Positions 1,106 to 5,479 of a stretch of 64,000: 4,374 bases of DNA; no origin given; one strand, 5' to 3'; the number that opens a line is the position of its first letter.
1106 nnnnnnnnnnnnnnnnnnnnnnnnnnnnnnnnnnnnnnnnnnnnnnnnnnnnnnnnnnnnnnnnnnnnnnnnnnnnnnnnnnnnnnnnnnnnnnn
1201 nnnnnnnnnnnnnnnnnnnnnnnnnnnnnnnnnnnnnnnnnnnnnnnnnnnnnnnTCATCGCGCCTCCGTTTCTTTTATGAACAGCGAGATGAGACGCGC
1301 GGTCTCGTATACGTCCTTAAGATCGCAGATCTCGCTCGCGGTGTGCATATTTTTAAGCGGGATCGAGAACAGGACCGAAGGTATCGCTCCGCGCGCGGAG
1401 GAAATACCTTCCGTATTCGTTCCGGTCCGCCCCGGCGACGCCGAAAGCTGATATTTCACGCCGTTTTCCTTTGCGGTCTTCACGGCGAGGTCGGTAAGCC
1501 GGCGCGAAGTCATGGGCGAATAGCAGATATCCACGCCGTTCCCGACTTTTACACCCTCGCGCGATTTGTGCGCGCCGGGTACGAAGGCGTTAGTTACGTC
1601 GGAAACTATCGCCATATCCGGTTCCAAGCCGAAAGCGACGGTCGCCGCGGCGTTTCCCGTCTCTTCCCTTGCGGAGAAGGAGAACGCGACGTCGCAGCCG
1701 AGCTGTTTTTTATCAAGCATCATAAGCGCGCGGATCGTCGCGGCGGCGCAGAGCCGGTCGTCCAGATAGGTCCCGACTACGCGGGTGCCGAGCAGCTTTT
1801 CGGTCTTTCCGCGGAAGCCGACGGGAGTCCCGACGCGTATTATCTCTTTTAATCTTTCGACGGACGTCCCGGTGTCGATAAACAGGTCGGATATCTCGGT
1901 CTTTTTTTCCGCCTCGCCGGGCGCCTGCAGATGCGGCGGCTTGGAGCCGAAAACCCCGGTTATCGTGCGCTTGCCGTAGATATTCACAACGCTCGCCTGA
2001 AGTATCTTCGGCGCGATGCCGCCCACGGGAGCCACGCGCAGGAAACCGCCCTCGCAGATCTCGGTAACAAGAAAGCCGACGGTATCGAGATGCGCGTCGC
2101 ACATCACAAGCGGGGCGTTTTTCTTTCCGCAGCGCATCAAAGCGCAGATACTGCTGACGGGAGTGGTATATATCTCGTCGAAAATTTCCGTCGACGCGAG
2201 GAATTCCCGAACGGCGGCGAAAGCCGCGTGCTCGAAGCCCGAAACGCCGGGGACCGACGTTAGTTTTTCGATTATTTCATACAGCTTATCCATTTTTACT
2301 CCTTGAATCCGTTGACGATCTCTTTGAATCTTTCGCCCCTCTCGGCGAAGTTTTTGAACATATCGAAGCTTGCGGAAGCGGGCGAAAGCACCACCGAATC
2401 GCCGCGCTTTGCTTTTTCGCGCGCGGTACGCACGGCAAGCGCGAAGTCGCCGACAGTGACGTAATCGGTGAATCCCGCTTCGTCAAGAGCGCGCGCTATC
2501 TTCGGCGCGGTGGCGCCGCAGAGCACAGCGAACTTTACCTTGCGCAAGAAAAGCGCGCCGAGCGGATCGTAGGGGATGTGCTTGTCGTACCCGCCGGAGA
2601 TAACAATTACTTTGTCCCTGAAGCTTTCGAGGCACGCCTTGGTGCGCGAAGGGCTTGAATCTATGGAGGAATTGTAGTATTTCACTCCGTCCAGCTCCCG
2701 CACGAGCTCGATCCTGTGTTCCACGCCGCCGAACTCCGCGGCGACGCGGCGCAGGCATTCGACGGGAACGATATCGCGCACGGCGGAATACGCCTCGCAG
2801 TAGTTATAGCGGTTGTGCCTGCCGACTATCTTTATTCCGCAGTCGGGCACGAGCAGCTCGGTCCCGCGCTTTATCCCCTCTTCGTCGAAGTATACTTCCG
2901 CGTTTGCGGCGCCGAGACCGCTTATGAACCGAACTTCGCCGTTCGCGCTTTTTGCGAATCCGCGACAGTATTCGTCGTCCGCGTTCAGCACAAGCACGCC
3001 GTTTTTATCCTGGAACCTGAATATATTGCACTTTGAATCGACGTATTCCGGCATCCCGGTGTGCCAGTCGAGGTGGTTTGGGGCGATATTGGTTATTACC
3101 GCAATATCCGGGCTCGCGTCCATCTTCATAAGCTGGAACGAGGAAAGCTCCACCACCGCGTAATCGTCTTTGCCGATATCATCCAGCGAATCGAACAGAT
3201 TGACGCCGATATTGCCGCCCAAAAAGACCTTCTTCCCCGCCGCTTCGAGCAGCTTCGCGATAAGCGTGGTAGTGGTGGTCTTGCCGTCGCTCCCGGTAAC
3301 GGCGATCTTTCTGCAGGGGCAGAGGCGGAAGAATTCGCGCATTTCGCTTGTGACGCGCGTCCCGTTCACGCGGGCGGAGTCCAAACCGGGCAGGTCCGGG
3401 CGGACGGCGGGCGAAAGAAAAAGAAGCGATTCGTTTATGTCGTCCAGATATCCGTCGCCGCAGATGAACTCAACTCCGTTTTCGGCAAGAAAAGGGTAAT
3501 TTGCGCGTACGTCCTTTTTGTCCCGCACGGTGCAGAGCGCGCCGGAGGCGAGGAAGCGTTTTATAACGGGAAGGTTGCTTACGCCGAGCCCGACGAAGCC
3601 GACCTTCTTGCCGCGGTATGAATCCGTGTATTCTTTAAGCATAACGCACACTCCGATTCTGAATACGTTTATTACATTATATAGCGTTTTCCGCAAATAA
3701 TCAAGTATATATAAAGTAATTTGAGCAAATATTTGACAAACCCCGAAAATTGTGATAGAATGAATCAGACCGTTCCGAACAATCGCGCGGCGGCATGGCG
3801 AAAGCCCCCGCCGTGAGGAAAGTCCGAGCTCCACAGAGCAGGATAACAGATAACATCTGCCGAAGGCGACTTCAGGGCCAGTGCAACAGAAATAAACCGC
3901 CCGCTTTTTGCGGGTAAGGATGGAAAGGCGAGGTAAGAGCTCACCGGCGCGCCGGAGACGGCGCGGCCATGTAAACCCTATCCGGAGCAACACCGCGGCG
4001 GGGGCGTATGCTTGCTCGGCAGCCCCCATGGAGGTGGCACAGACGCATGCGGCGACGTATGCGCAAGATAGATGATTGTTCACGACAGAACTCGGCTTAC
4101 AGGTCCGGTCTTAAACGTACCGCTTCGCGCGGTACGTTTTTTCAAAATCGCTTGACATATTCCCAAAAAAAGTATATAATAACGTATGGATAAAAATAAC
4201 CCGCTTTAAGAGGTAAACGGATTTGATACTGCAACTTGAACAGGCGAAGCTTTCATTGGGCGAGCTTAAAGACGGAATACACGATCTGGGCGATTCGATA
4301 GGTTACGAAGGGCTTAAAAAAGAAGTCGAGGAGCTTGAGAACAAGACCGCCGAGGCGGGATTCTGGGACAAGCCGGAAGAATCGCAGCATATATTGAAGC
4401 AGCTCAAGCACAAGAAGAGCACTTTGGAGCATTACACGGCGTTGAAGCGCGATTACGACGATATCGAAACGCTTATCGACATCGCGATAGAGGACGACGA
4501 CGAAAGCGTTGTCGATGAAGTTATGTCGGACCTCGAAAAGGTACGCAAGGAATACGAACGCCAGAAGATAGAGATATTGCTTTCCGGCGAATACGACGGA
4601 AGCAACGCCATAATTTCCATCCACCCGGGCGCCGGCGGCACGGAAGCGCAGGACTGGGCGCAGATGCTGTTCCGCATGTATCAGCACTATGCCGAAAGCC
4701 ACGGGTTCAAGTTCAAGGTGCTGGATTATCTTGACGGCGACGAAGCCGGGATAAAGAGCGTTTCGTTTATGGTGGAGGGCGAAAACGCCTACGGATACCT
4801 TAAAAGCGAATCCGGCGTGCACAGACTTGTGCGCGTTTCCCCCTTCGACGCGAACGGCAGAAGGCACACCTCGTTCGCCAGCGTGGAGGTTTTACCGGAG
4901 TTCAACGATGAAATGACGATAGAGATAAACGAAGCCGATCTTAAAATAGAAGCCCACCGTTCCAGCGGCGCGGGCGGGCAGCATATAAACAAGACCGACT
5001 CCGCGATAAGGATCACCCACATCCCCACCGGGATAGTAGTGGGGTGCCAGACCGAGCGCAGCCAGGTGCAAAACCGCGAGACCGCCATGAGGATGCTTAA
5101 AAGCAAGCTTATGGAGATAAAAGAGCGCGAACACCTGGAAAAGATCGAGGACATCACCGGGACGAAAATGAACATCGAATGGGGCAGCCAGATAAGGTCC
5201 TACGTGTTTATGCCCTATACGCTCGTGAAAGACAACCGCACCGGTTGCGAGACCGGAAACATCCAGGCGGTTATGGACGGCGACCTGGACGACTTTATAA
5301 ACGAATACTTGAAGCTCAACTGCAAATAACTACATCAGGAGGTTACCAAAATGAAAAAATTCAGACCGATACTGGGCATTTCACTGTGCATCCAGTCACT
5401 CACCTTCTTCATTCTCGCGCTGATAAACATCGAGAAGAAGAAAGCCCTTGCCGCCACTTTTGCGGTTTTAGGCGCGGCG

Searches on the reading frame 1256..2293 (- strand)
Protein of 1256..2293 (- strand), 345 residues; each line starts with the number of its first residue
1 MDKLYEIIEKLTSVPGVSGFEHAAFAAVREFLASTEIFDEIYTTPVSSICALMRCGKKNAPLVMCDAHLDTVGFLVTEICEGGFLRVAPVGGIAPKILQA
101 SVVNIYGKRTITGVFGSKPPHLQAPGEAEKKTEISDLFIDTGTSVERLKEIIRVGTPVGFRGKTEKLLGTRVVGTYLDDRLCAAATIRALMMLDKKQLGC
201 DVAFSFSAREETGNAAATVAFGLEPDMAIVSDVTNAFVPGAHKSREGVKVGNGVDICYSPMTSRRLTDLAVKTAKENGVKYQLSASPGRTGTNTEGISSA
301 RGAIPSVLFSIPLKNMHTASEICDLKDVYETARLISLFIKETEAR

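Call 7: search_protein_families(library=pfam, proteins=[window:1256-2293:-], max_evalue=0.001)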
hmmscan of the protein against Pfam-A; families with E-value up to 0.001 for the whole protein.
window:1256-2293:- (345 aa): 2 families
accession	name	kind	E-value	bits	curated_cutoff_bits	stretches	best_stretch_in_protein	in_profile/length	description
PF05343.19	Peptidase_M42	-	1.3e-67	228.4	23.2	1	55-334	8-292/292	M42 glutamyl aminopeptidase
PF01546.33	Peptidase_M20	-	1e-06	29.3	24.6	1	178-340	35-205/206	Peptidase family M20/M25/M40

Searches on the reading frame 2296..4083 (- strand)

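Call 7: search_protein_families(library=pfam, proteins=[window:2296-4083:-], max_evalue=0.001)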
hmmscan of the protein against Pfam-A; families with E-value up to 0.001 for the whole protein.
window:2296-4083:- (595 aa): 3 families
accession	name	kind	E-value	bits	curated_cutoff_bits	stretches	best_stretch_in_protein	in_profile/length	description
PF08245.18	Mur_ligase_M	-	2.6e-32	112.8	24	1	262-433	1-198/200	Mur ligase middle domain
PF02875.26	Mur_ligase_C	-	2.6e-10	41.7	28.4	1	456-569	1-126/127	Mur ligase, glutamate ligase domain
PF21799.2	MurD-like_N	-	0.00045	20.9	27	1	160-245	2-87/88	Mur ligase MurD-like, N-terminal domain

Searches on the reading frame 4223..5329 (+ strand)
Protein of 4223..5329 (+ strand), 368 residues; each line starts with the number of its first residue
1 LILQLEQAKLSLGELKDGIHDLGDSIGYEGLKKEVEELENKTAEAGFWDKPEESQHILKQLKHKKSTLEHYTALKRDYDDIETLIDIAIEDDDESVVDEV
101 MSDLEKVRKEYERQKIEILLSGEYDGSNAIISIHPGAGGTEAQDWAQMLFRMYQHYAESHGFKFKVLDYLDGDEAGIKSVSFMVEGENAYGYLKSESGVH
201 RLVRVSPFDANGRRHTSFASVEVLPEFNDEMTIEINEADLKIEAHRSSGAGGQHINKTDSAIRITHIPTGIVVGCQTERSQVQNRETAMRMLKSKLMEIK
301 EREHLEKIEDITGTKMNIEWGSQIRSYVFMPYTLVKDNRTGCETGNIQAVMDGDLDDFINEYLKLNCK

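Call 7: search_protein_families(library=pfam, proteins=[window:4223-5329:+], max_evalue=0.001)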
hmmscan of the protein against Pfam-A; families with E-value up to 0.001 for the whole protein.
window:4223-5329:+ (368 aa): 2 families
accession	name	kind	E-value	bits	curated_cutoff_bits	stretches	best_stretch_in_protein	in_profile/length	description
PF03462.23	PCRF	-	6.2e-61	206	24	1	31-221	1-194/194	PCRF domain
PF00472.26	RF-1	-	9e-42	142.1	35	1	230-339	2-116/116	RF-1 domain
